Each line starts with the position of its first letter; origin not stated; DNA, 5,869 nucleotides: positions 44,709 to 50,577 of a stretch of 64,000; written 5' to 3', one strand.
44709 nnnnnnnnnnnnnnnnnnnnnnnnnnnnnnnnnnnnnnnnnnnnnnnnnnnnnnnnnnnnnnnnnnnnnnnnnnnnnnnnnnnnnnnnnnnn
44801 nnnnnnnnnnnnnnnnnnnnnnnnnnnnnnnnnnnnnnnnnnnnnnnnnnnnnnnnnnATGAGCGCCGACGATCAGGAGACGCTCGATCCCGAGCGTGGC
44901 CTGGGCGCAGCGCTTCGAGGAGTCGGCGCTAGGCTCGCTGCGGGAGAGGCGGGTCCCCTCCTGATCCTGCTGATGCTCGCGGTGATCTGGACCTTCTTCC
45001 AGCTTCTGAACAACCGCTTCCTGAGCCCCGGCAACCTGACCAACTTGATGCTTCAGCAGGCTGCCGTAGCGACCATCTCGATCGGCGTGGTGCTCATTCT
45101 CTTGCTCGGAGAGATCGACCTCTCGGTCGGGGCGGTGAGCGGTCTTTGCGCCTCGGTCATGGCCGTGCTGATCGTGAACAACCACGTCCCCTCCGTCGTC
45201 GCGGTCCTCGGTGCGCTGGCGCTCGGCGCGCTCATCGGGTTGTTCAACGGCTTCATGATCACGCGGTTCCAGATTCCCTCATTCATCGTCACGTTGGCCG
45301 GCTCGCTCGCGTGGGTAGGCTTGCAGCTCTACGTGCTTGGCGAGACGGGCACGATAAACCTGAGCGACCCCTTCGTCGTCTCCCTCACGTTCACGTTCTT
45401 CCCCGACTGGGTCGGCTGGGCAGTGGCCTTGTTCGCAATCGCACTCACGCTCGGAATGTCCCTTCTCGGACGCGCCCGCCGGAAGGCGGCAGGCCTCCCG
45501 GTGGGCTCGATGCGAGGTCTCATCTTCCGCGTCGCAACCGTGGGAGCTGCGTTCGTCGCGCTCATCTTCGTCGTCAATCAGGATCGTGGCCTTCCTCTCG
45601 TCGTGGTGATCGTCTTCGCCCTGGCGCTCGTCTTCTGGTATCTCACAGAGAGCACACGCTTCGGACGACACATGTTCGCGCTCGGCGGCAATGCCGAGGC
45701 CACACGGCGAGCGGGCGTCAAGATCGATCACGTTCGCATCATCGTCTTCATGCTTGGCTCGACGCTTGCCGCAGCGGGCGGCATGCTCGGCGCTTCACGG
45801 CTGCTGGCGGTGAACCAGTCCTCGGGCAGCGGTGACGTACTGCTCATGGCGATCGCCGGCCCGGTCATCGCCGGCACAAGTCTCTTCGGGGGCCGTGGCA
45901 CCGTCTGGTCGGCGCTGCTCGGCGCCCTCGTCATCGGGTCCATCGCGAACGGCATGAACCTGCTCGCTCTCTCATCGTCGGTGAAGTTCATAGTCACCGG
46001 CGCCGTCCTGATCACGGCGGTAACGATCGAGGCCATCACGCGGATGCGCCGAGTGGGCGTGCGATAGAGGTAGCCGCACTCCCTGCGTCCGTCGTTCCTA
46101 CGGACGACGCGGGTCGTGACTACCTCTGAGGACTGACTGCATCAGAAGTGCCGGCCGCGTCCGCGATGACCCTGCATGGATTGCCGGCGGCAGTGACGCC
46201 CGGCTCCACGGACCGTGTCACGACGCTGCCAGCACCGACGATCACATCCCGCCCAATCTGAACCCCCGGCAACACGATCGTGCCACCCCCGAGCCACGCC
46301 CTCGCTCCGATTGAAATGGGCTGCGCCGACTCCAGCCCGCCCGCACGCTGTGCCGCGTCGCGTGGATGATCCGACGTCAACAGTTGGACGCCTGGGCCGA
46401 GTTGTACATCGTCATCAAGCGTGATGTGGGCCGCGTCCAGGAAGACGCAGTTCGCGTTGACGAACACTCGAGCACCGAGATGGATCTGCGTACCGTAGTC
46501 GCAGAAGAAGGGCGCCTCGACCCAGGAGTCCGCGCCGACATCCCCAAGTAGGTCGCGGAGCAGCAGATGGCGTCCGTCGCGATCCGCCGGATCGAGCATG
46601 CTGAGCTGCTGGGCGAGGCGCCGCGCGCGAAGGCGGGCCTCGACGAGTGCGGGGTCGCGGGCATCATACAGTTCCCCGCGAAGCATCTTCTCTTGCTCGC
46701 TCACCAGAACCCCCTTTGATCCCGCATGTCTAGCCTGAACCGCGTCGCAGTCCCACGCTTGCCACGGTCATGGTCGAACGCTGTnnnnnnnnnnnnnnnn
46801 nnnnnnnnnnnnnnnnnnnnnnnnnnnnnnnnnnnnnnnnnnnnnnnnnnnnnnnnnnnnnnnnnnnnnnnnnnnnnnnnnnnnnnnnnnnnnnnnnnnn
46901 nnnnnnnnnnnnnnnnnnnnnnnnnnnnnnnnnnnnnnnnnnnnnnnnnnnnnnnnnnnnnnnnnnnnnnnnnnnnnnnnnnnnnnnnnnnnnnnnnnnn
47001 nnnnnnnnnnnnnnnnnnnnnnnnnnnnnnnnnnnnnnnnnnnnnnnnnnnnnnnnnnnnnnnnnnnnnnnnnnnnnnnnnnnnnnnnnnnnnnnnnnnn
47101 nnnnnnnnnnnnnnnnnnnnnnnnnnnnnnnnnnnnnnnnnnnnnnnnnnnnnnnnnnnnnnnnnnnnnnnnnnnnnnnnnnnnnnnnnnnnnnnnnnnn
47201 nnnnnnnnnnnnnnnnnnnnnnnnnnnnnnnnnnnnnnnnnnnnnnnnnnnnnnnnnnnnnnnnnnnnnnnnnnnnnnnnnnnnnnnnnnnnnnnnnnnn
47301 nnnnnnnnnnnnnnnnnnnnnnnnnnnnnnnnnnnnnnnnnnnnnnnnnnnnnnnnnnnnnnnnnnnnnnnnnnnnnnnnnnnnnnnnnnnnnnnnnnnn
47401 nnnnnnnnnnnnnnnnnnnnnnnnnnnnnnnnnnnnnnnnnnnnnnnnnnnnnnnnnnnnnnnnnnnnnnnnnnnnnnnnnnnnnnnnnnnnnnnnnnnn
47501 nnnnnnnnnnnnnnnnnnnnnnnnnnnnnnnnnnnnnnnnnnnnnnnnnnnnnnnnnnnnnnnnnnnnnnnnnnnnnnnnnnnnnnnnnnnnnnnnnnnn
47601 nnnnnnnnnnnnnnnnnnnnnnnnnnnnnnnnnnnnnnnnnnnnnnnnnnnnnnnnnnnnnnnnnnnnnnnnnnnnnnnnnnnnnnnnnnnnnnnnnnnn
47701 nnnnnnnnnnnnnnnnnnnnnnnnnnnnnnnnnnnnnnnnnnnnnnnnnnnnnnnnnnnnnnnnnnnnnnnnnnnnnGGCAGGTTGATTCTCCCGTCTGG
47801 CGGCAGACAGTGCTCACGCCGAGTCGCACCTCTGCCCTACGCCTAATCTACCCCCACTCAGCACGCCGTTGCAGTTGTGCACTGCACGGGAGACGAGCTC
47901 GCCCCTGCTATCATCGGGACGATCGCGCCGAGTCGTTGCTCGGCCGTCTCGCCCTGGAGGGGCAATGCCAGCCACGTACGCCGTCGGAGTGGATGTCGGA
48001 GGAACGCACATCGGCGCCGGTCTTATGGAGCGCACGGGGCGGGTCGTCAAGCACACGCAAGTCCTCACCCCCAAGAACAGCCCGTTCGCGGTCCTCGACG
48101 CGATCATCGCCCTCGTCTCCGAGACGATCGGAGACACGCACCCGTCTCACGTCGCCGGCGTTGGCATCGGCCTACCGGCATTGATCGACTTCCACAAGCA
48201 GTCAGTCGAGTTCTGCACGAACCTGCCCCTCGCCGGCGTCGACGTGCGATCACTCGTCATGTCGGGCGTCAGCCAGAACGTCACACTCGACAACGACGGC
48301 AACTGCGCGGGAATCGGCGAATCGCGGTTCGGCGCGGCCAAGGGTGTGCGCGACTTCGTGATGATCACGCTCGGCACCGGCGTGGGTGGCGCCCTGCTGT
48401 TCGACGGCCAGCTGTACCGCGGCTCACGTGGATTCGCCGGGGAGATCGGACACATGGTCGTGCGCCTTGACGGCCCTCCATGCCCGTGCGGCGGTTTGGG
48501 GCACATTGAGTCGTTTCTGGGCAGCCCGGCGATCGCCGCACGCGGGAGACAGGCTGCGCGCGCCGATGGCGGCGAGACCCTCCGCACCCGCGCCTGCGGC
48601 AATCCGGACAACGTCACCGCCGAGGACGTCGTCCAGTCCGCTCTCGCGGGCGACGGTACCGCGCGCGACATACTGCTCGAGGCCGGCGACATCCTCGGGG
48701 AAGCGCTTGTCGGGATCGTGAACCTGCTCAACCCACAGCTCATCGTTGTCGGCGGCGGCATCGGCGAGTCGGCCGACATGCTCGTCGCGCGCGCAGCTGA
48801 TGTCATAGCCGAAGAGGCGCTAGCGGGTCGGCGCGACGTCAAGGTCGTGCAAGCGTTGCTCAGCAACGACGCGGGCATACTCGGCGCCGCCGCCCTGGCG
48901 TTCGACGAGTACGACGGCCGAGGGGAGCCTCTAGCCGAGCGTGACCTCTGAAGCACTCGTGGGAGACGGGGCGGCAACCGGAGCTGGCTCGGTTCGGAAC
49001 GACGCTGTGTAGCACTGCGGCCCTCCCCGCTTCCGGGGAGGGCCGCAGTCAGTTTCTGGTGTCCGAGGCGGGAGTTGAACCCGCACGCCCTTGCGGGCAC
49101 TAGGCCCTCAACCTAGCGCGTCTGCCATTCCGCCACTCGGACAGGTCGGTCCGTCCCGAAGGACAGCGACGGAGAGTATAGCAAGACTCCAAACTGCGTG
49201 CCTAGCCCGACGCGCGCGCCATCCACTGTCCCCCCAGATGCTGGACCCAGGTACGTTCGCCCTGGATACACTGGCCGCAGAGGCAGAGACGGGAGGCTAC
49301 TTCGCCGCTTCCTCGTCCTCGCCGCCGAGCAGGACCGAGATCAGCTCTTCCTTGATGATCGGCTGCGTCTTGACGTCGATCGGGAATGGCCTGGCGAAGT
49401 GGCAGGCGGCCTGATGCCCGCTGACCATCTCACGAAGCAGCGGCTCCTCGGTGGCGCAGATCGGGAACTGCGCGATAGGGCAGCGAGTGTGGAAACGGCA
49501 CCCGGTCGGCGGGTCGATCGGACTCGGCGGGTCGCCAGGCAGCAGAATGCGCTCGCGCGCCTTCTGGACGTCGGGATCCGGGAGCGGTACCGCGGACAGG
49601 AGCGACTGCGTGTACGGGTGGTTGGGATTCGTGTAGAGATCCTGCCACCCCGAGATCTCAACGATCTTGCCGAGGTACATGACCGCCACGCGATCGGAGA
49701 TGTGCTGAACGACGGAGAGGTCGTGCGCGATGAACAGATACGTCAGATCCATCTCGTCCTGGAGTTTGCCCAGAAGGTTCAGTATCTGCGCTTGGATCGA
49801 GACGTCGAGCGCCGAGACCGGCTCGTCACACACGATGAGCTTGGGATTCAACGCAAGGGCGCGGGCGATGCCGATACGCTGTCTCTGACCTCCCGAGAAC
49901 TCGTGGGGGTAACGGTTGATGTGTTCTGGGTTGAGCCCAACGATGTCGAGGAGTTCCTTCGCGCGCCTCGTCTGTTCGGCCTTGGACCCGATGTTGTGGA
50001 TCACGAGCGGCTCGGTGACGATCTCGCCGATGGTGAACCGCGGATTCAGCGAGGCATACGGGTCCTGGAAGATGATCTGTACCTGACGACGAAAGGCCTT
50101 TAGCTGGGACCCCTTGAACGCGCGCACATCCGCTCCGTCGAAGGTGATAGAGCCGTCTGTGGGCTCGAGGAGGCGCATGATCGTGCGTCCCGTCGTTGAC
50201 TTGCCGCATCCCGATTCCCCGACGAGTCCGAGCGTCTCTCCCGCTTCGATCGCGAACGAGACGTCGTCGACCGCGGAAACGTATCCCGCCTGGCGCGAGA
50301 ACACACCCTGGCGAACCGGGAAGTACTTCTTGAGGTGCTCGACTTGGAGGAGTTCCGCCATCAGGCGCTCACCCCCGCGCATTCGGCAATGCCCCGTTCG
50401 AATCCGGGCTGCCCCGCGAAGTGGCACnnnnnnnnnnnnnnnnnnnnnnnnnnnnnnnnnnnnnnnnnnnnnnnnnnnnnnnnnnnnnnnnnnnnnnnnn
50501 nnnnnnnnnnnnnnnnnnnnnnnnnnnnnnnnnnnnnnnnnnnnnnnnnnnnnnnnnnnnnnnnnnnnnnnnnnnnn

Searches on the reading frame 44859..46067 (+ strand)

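Call 40: search_protein_families(library=pfam, proteins=[window:44859-46067:+], max_evalue=0.00001)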
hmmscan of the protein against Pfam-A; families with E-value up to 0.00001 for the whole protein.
window:44859-46067:+ (402 aa): 1 family
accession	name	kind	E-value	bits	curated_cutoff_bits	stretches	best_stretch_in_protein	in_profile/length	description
PF02653.21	BPD_transp_2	-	2.2e-27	96.3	26.8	1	60-387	2-268/269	Branched-chain amino acid transport system / permease component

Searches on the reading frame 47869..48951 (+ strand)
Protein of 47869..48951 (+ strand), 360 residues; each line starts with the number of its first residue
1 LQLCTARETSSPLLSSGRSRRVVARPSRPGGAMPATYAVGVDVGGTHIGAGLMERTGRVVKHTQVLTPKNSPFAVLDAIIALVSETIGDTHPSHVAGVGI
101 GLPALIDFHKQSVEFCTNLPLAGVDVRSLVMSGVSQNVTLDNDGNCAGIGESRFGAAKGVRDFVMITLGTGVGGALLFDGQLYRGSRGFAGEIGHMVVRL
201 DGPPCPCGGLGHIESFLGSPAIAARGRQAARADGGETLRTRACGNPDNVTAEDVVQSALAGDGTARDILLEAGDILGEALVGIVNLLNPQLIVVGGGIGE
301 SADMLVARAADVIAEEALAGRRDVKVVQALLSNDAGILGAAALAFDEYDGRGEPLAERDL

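Call 40: search_protein_families(library=pfam, proteins=[window:47869-48951:+], max_evalue=0.00001)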
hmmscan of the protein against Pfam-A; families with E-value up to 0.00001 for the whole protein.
window:47869-48951:+ (360 aa): 1 family
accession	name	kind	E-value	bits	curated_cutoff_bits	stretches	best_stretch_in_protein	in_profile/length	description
PF00480.26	ROK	-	5.1e-58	197.3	22.9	1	39-345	2-292/294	ROK family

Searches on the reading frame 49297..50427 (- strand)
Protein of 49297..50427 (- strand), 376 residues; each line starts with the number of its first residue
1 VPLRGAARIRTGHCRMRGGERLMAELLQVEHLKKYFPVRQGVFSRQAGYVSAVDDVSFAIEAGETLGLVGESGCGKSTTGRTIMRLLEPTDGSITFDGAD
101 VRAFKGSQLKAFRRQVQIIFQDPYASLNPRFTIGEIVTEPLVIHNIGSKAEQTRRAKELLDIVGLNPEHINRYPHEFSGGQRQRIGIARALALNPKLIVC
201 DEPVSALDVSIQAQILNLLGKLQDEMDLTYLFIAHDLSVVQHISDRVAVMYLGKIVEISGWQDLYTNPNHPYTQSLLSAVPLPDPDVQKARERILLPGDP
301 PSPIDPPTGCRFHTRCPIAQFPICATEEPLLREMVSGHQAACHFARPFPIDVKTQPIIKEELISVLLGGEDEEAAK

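Call 40: search_protein_families(library=pfam, proteins=[window:49297-50427:-], max_evalue=0.00001)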
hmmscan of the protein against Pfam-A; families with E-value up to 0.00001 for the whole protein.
window:49297-50427:- (376 aa): 2 families
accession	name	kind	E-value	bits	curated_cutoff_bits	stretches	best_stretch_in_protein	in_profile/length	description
PF00005.33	ABC_tran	-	7.4e-36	124.2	25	1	54-204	2-136/137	ABC transporter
PF08352.17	oligo_HPY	-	1.9e-15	57.4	27.1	1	256-320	1-62/65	Oligopeptide/dipeptide transporter, C-terminal region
